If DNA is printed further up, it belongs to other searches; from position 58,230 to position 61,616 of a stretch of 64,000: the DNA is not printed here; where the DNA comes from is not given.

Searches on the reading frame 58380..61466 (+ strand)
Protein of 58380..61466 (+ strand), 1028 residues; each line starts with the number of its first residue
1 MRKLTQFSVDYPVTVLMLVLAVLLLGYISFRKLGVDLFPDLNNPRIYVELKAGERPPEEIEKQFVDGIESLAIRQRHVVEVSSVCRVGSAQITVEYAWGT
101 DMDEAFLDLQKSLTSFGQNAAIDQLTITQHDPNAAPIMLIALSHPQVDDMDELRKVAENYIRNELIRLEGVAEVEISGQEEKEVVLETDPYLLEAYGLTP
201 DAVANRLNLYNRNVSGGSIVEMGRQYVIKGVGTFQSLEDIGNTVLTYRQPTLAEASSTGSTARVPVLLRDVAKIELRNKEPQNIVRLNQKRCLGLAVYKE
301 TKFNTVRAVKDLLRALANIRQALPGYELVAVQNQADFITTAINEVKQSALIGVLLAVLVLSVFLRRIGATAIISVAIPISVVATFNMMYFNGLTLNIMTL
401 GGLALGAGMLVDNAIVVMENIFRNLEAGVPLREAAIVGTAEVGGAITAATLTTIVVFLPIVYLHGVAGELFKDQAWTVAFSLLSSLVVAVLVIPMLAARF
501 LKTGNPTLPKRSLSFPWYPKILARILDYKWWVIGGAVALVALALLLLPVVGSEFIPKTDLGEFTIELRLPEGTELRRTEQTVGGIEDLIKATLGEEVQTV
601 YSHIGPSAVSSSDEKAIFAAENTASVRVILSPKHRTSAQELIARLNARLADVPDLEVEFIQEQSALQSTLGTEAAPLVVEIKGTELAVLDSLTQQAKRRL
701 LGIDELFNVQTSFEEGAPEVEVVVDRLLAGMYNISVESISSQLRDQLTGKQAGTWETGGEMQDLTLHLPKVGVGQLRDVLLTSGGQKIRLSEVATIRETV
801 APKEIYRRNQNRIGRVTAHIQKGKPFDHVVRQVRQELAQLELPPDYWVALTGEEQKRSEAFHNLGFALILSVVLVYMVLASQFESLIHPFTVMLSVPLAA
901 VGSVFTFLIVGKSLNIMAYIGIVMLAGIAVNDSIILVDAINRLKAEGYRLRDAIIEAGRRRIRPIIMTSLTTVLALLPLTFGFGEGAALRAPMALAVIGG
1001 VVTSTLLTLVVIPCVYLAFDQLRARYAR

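Call 39: search_protein_families(library=pfam, proteins=[window:58380-61466:+], max_evalue=0.001)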
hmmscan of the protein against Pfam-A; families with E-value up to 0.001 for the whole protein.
window:58380-61466:+ (1028 aa): 1 family
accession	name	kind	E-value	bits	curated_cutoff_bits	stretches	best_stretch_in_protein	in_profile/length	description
PF00873.25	ACR_tran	-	3.3e-221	737.3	28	1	5-1019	2-1020/1021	AcrB/AcrD/AcrF family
